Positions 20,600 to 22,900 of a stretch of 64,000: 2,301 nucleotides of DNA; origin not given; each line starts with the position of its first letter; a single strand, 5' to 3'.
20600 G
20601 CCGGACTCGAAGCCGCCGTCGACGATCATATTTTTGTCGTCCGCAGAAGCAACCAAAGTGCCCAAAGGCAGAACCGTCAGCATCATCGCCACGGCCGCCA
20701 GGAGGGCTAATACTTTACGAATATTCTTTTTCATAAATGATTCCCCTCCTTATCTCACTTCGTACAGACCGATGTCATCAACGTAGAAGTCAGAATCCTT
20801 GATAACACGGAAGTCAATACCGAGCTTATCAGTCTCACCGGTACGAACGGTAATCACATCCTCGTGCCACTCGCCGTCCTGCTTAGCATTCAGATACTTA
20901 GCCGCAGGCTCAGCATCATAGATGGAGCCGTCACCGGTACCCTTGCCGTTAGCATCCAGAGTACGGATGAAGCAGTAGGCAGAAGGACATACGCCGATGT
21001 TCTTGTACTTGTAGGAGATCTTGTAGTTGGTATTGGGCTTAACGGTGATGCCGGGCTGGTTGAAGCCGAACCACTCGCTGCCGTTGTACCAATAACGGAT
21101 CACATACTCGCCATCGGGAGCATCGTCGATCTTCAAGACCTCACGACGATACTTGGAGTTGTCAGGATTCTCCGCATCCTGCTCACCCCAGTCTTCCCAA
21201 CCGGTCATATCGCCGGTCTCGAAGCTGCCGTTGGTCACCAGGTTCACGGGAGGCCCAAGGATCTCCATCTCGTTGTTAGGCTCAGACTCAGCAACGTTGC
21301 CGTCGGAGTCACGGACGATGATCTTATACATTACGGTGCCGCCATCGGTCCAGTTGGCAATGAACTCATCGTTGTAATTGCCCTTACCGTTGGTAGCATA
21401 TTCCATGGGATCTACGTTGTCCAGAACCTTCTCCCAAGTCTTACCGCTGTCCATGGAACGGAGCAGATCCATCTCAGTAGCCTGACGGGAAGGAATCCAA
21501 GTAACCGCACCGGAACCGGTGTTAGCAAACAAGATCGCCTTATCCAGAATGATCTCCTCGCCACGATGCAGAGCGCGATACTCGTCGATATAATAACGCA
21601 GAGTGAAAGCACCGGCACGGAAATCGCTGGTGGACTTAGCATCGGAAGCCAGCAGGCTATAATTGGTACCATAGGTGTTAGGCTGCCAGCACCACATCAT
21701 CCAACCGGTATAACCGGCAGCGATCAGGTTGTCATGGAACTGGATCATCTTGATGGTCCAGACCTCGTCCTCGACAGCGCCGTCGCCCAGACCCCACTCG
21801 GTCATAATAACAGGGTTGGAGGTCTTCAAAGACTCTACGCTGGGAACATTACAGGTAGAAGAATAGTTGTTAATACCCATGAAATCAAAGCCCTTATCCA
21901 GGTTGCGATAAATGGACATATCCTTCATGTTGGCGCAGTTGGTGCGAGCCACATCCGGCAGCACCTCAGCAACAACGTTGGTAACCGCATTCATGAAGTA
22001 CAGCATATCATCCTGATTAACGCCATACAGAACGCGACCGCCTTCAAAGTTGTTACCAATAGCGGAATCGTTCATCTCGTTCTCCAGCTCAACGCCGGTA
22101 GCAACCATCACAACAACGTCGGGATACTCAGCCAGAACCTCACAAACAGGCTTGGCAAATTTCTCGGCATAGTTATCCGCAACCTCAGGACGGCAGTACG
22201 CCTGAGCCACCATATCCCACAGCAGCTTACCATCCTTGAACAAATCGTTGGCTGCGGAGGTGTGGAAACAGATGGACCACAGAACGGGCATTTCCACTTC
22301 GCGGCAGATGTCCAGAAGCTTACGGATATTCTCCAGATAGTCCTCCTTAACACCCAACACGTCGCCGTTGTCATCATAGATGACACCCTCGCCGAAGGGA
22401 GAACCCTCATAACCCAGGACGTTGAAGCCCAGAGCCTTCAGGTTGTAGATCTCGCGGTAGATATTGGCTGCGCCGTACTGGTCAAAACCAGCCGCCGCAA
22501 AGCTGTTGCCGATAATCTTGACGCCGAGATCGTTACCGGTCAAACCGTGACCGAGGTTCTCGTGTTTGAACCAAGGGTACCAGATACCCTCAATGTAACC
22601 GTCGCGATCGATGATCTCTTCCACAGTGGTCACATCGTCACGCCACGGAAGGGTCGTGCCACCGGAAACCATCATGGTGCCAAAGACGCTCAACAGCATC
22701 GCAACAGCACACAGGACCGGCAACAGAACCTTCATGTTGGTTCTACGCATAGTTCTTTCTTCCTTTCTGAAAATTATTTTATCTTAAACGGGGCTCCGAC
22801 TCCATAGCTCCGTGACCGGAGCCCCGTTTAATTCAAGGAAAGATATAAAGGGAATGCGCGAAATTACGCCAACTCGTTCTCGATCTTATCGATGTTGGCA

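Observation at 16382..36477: Four-fold expanded, unclassified clan GH-A-like catalytic module always partnered with the same tandem CBM-like pair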

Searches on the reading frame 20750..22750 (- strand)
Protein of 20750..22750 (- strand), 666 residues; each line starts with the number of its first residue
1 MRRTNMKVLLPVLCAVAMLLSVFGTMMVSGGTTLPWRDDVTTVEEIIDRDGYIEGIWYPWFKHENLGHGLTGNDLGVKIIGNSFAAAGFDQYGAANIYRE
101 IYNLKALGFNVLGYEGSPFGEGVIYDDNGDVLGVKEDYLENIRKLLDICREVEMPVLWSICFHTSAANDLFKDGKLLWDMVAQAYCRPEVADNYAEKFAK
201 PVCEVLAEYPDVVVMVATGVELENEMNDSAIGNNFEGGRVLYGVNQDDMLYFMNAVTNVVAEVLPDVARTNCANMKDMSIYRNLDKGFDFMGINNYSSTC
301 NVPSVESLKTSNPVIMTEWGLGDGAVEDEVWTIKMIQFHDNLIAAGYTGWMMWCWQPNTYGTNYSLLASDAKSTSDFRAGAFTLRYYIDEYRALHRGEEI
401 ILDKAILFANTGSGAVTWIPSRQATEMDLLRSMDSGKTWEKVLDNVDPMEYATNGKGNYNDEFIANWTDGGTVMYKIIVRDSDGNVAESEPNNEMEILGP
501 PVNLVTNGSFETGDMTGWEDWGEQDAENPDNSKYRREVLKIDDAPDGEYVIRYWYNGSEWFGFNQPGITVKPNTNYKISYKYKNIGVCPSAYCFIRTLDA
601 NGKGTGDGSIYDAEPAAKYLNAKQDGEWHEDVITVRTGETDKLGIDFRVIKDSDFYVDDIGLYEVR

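Call 3: search_protein_families(library=pfam, proteins=[window:20750-22750:-], max_evalue=0.01)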
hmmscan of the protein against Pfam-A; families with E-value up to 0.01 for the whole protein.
window:20750-22750:- (666 aa): 1 family
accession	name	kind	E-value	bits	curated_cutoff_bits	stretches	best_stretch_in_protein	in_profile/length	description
PF02018.23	CBM_4_9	-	2.7e-06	28.2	25.9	1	503-582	2-71/136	Carbohydrate binding domain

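Call 19: search_protein_families(library=ncbifam, proteins=[window:20750-22750:-], max_evalue=0.1)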
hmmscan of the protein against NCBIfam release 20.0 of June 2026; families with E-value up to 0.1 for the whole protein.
window:20750-22750:- (666 aa): 1 family
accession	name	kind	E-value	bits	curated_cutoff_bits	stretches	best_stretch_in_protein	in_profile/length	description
NF033675.1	NTTRR-F1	subfamily_domain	0.01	16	70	1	503-519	4-20/155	NTTRR-F1 domain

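Call 75: find_encoding_contigs(protein=window:20750-22750:-, flank=2000, max_places=3)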
Protein window:20750-22750:- (666 aa): no gene with exactly this product is on record in the collection.
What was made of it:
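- Tried and rejected: The exact P1 protein is not on record in the contig index (call 75).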
